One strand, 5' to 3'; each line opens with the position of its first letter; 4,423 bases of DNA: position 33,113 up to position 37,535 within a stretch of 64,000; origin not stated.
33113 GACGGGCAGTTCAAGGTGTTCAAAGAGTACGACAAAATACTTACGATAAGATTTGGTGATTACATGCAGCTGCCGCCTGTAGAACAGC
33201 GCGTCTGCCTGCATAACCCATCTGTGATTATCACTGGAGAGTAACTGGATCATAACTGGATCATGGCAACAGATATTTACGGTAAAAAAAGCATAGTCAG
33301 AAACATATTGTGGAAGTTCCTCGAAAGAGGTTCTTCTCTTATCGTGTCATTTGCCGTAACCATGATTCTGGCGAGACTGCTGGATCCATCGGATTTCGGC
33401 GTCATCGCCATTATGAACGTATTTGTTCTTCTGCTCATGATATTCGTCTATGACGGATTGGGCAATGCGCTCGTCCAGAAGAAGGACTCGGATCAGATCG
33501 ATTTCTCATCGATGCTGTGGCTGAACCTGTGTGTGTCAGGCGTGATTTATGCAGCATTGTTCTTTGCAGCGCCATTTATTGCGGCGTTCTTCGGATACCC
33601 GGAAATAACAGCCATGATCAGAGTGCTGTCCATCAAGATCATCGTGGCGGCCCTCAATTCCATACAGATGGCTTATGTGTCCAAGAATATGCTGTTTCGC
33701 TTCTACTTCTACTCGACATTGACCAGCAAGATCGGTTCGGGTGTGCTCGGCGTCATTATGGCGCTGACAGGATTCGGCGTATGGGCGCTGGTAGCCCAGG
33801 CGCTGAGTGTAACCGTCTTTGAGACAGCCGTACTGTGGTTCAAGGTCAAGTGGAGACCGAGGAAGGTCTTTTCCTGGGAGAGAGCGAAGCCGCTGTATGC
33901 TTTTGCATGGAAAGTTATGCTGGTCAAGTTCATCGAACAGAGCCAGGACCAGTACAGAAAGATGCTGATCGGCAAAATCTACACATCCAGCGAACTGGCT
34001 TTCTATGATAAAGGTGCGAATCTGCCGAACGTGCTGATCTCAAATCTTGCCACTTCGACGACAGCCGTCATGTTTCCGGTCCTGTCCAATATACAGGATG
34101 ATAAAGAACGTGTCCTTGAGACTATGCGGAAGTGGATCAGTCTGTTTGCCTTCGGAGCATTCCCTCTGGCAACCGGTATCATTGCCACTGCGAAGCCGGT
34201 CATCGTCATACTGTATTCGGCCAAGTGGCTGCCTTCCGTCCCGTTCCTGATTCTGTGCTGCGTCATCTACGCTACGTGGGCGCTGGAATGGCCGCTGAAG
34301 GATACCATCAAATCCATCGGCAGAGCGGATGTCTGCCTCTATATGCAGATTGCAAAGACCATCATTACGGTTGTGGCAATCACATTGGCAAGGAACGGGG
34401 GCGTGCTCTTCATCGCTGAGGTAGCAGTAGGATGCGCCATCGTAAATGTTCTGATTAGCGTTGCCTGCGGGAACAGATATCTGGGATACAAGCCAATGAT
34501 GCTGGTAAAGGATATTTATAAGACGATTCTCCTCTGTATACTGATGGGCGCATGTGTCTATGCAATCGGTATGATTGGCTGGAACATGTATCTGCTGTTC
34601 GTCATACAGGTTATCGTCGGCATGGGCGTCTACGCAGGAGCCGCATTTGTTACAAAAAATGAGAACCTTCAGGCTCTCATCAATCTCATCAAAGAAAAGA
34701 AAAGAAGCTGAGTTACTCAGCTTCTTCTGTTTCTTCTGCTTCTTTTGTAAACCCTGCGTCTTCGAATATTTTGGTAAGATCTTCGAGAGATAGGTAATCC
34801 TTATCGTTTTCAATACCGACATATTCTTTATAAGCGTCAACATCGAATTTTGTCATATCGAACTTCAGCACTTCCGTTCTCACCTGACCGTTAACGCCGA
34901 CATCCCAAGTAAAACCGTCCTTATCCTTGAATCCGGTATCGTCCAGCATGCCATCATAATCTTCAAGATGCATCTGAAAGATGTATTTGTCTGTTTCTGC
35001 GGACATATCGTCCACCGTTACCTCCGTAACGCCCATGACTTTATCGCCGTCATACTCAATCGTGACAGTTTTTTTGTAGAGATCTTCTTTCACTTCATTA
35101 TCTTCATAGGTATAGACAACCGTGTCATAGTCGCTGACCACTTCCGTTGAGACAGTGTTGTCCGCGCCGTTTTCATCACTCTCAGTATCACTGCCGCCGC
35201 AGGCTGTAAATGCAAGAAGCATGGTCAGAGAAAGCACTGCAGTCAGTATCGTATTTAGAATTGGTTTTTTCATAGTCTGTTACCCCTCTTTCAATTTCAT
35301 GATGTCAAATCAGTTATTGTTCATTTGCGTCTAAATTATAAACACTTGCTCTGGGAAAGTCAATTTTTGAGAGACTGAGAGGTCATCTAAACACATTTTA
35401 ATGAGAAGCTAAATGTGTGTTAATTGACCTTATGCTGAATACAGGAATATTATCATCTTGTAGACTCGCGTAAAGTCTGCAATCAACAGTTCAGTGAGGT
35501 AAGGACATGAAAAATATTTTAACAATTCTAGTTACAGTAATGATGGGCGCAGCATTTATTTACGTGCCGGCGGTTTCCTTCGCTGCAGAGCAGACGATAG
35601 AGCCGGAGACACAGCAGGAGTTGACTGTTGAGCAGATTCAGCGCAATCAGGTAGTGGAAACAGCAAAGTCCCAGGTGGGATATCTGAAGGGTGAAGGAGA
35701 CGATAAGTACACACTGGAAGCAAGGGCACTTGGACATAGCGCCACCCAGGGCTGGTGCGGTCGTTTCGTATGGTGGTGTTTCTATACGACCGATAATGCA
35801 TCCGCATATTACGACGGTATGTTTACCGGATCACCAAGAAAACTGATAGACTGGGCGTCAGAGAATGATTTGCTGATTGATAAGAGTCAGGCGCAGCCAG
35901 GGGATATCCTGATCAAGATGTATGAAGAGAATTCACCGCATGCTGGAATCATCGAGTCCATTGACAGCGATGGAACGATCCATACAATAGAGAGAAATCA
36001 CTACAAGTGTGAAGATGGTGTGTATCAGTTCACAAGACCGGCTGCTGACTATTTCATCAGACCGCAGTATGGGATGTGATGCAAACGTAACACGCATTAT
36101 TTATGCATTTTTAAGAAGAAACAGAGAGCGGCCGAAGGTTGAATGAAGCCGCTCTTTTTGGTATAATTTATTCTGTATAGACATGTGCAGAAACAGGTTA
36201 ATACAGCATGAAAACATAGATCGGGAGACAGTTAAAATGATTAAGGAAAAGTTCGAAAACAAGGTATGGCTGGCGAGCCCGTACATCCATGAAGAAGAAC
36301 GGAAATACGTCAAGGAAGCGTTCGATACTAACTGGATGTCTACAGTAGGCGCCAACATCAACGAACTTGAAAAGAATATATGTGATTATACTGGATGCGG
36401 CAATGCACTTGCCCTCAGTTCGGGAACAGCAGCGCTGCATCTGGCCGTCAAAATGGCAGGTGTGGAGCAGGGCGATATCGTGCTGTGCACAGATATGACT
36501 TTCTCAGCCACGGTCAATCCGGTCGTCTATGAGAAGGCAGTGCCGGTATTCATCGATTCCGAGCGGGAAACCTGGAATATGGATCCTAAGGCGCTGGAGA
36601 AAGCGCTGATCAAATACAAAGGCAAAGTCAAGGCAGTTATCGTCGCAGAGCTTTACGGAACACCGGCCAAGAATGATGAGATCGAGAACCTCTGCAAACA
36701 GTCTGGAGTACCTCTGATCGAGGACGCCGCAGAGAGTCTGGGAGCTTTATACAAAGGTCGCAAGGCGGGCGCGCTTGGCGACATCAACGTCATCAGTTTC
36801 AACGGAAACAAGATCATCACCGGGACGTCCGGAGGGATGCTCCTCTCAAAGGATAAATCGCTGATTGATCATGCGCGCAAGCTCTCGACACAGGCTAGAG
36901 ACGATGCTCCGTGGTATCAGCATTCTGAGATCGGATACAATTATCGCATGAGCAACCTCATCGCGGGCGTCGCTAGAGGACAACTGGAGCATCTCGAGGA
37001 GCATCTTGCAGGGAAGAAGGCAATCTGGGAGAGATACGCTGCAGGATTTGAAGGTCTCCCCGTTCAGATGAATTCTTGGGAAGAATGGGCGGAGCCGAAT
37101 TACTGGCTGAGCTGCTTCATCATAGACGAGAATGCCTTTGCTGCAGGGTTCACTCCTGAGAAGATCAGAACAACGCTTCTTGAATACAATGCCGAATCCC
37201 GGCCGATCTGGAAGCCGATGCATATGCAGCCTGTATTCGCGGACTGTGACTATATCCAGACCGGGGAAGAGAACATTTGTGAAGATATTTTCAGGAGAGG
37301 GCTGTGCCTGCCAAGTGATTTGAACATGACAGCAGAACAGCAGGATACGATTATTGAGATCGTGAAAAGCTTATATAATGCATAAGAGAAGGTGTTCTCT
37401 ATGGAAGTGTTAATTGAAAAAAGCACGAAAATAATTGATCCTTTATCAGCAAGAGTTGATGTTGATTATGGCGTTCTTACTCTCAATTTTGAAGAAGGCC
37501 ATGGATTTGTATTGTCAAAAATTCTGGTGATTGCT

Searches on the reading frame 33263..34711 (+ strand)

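Call 23: search_protein_families(library=pfam, proteins=[window:33263-34711:+], max_evalue=0.001)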
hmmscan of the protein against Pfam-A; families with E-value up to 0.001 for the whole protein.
window:33263-34711:+ (482 aa): 2 families
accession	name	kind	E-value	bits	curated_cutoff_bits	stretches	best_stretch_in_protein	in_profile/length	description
PF13440.11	Polysacc_synt_3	-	6e-86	288.7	23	1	35-327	1-293/293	Polysaccharide biosynthesis protein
PF01943.22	Polysacc_synt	-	6.3e-26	91.8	28.2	1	11-278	1-274/274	Polysaccharide biosynthesis protein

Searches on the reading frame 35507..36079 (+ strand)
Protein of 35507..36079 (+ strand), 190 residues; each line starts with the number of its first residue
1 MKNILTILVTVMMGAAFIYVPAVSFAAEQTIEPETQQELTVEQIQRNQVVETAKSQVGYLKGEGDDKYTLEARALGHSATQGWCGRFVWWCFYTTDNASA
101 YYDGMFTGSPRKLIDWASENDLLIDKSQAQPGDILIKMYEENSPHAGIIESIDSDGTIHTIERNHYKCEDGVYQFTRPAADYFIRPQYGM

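Call 23: search_protein_families(library=pfam, proteins=[window:35507-36079:+], max_evalue=0.001)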
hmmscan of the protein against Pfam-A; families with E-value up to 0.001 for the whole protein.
window:35507-36079:+ (190 aa): 1 family
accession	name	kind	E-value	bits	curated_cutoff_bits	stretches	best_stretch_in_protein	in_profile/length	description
PF05257.22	CHAP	-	1.1e-08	35.9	26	1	80-164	5-81/81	CHAP domain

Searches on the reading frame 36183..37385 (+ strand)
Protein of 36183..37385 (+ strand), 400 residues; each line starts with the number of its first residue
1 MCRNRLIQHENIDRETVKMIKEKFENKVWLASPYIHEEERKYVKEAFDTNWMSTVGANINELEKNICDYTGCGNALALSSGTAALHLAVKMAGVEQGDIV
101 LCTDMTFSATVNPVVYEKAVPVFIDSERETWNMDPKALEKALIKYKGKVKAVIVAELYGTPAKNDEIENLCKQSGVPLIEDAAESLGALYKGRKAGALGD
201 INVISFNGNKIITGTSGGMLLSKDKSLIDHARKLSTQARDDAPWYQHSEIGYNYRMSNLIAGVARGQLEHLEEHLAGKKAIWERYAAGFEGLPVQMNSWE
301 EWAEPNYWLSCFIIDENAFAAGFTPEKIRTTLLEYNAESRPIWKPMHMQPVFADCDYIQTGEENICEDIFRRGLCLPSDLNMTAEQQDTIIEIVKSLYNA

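Call 85: search_protein_families(library=pfam, proteins=[window:36183-37385:+], max_evalue=0.00001)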
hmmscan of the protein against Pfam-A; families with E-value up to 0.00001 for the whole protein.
window:36183-37385:+ (400 aa): 3 families
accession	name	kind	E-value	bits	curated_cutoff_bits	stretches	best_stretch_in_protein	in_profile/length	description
PF01041.23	DegT_DnrJ_EryC1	-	2.2e-91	307.2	19.8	1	34-394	2-359/360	DegT/DnrJ/EryC1/StrS aminotransferase family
PF01212.27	Beta_elim_lyase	-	1.2e-07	31.8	27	1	58-232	33-220/288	Beta-eliminating lyase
PF01053.26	Cys_Met_Meta_PP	-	6.8e-06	25.3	27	1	28-216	22-204/381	Cys/Met metabolism PLP-dependent enzyme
